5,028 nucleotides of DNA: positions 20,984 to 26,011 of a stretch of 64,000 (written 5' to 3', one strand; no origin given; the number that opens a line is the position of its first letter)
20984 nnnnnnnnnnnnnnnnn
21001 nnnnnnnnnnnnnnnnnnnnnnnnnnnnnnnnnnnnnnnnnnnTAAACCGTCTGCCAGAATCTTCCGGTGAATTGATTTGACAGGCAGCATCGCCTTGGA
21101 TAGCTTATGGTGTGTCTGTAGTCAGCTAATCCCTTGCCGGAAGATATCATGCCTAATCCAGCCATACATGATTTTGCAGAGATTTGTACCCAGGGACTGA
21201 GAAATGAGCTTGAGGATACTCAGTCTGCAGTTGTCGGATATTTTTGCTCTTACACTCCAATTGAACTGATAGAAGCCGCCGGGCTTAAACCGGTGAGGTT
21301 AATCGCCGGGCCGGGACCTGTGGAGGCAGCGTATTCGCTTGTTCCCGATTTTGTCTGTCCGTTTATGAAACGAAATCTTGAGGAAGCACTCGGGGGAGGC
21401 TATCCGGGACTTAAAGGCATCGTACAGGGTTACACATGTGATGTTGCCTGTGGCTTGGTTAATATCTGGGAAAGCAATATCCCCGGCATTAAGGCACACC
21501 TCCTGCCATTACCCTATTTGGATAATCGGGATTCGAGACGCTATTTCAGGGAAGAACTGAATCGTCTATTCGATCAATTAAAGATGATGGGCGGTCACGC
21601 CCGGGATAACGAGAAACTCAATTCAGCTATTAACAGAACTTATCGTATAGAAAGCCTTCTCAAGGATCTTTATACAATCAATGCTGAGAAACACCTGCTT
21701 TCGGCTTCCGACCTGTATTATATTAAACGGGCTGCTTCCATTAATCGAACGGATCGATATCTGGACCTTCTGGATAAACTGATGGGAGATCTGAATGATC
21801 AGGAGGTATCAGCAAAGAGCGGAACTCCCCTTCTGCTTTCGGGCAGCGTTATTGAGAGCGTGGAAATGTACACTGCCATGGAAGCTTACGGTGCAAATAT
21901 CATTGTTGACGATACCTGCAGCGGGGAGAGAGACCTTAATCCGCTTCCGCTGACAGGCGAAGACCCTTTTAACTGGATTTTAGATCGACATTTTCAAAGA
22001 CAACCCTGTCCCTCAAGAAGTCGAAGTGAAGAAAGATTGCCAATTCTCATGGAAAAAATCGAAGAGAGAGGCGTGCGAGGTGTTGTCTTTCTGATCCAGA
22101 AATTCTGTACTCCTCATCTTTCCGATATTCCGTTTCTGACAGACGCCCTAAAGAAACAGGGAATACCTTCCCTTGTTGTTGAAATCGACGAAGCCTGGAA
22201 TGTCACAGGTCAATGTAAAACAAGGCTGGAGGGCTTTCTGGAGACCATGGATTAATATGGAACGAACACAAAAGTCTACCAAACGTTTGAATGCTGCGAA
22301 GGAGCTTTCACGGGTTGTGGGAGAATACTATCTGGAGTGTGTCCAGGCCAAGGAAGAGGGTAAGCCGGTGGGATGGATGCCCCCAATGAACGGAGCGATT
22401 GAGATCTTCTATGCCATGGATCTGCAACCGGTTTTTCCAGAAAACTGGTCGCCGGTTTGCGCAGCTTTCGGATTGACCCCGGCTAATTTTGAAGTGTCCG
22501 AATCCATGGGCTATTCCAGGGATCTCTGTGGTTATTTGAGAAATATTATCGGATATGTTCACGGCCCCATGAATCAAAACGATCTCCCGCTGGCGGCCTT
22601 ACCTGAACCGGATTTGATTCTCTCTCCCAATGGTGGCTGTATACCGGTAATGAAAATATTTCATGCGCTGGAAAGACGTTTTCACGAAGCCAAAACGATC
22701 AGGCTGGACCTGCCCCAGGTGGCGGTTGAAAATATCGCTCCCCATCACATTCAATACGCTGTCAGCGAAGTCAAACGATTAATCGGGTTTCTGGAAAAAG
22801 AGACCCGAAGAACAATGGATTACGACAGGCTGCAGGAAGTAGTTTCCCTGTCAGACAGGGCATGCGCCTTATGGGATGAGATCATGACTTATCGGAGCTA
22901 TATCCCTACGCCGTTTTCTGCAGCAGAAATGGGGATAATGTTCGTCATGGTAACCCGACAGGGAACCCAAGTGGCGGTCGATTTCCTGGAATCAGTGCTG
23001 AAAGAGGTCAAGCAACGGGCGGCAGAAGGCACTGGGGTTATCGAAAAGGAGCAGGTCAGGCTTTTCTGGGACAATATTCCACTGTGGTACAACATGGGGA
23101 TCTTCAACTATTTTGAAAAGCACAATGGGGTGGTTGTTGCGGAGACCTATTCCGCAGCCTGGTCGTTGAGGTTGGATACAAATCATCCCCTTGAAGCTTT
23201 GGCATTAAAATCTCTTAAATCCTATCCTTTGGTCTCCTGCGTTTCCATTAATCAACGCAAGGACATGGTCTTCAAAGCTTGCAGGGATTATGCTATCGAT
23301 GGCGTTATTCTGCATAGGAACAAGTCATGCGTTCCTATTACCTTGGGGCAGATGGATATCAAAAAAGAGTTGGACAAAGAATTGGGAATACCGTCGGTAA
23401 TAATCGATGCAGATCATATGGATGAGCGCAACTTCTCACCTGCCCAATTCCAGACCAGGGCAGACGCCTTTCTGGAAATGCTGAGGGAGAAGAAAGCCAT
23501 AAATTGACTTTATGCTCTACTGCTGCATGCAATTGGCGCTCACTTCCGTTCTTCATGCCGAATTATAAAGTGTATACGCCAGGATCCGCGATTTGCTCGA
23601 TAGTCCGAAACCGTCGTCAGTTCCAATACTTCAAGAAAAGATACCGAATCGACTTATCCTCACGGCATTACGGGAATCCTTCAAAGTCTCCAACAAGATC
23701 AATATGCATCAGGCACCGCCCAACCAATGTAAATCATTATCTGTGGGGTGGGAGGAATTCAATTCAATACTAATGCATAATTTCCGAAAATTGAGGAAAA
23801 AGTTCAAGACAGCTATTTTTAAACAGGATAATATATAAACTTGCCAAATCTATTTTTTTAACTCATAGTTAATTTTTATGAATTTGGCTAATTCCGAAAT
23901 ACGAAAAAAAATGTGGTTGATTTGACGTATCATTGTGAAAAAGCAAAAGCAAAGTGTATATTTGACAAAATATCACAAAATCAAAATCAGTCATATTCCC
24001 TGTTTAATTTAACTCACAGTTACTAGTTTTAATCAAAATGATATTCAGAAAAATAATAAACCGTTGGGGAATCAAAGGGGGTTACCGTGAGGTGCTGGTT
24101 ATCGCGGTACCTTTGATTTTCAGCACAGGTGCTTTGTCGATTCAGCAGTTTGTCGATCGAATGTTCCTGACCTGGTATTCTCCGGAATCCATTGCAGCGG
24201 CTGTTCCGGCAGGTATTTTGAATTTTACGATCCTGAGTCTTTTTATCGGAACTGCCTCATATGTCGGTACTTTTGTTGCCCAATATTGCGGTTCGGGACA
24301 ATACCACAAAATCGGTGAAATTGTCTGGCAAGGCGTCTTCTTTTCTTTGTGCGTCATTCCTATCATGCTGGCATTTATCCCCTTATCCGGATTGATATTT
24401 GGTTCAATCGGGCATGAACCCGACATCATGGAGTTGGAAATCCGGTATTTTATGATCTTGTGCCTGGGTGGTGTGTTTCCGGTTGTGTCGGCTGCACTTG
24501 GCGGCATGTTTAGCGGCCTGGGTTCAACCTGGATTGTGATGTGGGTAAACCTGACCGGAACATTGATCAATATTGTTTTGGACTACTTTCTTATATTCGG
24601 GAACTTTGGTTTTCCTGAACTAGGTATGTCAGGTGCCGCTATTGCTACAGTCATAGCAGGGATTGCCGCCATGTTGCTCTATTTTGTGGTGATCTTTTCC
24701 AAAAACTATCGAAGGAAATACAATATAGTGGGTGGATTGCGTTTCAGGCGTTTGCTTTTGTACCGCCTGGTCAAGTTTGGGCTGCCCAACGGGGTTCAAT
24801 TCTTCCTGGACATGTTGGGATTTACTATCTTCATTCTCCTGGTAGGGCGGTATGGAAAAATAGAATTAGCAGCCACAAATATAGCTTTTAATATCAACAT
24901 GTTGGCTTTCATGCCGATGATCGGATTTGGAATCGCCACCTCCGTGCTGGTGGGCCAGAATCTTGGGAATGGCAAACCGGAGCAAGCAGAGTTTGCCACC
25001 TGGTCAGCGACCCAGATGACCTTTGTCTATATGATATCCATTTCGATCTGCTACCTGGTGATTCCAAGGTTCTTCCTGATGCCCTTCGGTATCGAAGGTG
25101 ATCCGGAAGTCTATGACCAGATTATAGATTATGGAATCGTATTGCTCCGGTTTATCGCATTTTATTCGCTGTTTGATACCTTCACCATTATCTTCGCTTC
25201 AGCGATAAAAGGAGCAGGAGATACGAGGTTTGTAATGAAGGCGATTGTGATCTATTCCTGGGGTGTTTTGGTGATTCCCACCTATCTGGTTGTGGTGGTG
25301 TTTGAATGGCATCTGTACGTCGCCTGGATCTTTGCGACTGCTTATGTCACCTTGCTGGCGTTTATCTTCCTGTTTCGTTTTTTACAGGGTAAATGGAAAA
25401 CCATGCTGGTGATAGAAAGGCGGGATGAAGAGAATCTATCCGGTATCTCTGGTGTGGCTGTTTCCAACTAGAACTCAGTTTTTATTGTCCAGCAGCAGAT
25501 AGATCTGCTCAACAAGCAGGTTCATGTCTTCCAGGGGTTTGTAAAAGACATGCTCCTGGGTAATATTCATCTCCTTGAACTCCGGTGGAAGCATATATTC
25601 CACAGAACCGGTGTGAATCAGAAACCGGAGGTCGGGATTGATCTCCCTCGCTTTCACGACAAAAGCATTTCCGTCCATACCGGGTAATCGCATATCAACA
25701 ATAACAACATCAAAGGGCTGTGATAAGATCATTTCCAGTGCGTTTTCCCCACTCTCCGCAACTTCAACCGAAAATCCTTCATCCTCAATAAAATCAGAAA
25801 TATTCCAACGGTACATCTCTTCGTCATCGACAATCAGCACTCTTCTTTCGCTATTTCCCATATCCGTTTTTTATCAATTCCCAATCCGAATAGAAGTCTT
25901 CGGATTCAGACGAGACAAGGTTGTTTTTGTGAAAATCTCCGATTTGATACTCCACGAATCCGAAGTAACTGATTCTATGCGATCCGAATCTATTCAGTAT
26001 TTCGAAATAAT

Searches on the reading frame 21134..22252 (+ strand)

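Call 37: search_protein_families(library=pfam, proteins=[window:21134-22252:+], max_evalue=0.001)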
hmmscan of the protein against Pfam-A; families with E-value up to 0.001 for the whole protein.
window:21134-22252:+ (373 aa): 1 family
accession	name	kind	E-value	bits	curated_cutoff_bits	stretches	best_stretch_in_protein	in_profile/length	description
PF06050.19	HGD-D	-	8.8e-63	213.4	28.4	1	38-372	1-342/342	2-hydroxyglutaryl-CoA dehydratase, D-component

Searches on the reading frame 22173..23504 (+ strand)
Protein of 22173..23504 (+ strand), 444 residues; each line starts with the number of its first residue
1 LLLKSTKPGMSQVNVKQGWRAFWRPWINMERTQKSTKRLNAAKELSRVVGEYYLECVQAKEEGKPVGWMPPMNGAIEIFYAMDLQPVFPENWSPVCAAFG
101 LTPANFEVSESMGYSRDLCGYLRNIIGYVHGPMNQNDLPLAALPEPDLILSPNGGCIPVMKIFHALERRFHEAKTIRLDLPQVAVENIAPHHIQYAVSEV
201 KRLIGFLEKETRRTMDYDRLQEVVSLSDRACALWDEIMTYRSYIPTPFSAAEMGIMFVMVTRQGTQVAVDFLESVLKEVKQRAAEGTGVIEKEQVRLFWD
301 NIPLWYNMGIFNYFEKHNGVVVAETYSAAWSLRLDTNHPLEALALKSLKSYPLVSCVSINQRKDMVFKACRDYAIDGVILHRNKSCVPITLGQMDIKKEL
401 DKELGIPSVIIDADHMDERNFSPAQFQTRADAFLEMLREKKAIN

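Call 6: search_protein_families(library=pfam, proteins=[window:22173-23504:+], max_evalue=0.001)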
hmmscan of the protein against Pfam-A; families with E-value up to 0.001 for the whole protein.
window:22173-23504:+ (444 aa): 1 family
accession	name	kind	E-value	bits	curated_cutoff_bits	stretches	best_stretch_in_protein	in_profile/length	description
PF06050.19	HGD-D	-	2.6e-72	244.7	28.4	1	77-437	7-342/342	2-hydroxyglutaryl-CoA dehydratase, D-component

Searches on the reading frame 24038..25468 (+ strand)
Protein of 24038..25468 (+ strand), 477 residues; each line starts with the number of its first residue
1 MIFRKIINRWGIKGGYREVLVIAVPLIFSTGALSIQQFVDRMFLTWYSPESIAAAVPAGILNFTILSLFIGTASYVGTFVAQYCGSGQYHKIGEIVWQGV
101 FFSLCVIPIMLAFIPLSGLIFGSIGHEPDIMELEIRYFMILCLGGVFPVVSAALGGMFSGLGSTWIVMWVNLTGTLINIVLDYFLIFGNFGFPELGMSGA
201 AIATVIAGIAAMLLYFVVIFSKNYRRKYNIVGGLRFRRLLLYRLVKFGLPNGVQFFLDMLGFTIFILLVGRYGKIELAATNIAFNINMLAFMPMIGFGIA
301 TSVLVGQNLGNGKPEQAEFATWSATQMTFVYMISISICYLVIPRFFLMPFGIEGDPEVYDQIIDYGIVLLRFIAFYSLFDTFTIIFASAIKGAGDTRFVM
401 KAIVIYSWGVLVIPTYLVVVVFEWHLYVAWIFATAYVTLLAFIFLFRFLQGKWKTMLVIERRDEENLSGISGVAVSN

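Call 6: search_protein_families(library=pfam, proteins=[window:24038-25468:+], max_evalue=0.001)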
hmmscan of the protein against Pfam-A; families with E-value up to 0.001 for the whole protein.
window:24038-25468:+ (477 aa): 1 family
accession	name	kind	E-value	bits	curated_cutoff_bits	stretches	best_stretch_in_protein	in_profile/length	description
PF01554.23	MatE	-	5.4e-44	150.2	24.9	2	252-415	3-159/161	MatE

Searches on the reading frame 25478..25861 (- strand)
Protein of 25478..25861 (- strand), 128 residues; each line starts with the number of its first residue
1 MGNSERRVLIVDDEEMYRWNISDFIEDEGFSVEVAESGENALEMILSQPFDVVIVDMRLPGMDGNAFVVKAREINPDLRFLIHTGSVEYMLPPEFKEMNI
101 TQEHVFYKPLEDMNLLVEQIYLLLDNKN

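Call 6: search_protein_families(library=pfam, proteins=[window:25478-25861:-], max_evalue=0.001)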
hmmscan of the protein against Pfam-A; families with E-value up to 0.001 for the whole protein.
window:25478-25861:- (128 aa): 2 families
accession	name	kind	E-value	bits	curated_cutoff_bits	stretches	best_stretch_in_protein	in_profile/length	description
PF00072.30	Response_reg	-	3.8e-18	66.1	30.2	1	8-100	1-93/111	Response regulator receiver domain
PF23198.2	PDE8A_N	-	5.6e-05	23.5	29.6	1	26-68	31-74/147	PDE8A-like, N-terminal domain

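Call 53: search_protein_families(library=ncbifam, proteins=[window:25478-25861:-], max_evalue=1e-10)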
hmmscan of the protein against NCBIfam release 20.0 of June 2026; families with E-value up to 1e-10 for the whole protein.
window:25478-25861:- (128 aa): 12 families
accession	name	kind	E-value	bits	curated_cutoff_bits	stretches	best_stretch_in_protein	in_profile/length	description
NF053512.1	nitric_RR_NosR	exception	5e-17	62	400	1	8-86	1-79/422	response regulator c-di-GMP phosphodiesterase, NosR family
NF046022.1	RespRegCpdRBruc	equivalog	4.7e-15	55.6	180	1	7-122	3-115/120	cell cycle two-component system response regulator CpdR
NF045505.1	RR_RssB_Pseudo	equivalog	2e-14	53.4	700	1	1-125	1-123/394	two-component system response regulator RssB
NF007969.0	PRK10693.1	equivalog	6.2e-14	51.8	329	1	5-124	7-124/337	two-component system response regulator RssB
NF008469.0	PRK11361.1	equivalog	1.9e-12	46.7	714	1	5-84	4-83/461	acetoacetate metabolism transcriptional regulator AtoC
NF046020.1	HisKinCckABruc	equivalog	4e-12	44.8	1000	1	6-88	750-834/868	cell cycle histidine kinase CckA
NF011874.0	PRK15347.1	equivalog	7.3e-12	44.1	852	1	7-70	692-755/921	two component system sensor kinase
NF008034.0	PRK10766.1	equivalog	1.3e-11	44.5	275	1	6-117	3-111/231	two-component system response regulator TorR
NF010076.0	PRK13557.1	subfamily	1.9e-11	43.1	631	1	4-126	414-535/540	histidine kinase famiy protein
NF006900.1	PRK09390.1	equivalog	2.7e-11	43.4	255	1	5-116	4-113/203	response regulator FixJ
TIGR01818.1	ntrC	equivalog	2.8e-11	42.9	558.6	1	8-86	1-79/463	nitrogen regulation protein NR(I)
NF041733.1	resp_reg_CseB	equivalog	6.5e-11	42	350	1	7-74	2-69/228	two-component system response regulator CseB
